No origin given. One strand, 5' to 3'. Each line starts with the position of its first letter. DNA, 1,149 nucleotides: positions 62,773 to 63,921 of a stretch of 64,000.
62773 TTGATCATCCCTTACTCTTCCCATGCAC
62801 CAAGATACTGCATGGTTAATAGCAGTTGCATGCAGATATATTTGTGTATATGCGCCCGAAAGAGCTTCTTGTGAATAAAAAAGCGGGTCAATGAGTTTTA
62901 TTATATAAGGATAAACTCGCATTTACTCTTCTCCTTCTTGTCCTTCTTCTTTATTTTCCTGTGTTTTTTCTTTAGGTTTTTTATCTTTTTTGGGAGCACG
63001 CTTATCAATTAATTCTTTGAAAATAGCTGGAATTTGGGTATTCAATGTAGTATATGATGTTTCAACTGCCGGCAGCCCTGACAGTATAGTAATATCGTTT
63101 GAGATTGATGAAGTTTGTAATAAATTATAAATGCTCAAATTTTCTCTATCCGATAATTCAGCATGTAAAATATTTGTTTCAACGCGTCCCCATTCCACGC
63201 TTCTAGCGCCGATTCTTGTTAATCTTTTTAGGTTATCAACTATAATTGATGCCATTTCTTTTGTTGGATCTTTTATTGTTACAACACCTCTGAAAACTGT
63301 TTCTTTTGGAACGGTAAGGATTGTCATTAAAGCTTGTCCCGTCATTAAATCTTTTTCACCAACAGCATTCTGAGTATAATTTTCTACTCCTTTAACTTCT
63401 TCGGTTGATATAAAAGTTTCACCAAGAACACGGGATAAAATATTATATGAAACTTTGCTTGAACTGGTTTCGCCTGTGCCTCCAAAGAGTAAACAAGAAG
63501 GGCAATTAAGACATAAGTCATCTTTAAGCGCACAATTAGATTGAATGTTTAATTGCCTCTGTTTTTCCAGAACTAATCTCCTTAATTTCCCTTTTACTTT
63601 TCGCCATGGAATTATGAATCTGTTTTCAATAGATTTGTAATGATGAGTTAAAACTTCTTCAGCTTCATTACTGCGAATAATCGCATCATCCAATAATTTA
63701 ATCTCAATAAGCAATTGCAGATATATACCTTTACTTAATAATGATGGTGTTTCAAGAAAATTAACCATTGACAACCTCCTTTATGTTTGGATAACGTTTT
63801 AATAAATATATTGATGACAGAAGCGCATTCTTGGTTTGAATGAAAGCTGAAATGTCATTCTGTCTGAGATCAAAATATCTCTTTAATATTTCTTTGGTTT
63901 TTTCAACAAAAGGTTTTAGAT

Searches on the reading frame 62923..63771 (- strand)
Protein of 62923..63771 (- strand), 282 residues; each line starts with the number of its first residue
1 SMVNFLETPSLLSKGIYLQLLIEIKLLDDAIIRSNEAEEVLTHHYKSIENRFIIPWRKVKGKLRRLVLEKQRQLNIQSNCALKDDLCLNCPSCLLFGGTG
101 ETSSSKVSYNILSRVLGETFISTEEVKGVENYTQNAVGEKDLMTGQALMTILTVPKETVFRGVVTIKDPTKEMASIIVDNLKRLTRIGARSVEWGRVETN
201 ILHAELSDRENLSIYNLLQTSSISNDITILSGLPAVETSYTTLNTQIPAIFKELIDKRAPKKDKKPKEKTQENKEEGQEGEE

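Call 67: search_protein_families(library=pfam, proteins=[window:62923-63771:-], max_evalue=0.0001)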
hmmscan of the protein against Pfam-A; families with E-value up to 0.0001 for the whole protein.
window:62923-63771:- (282 aa): 1 family
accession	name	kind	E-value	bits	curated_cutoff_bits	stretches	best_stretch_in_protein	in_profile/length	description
PF18320.6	Csc2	-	6.4e-24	85.1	25.5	1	60-220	69-230/298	Csc2 Crispr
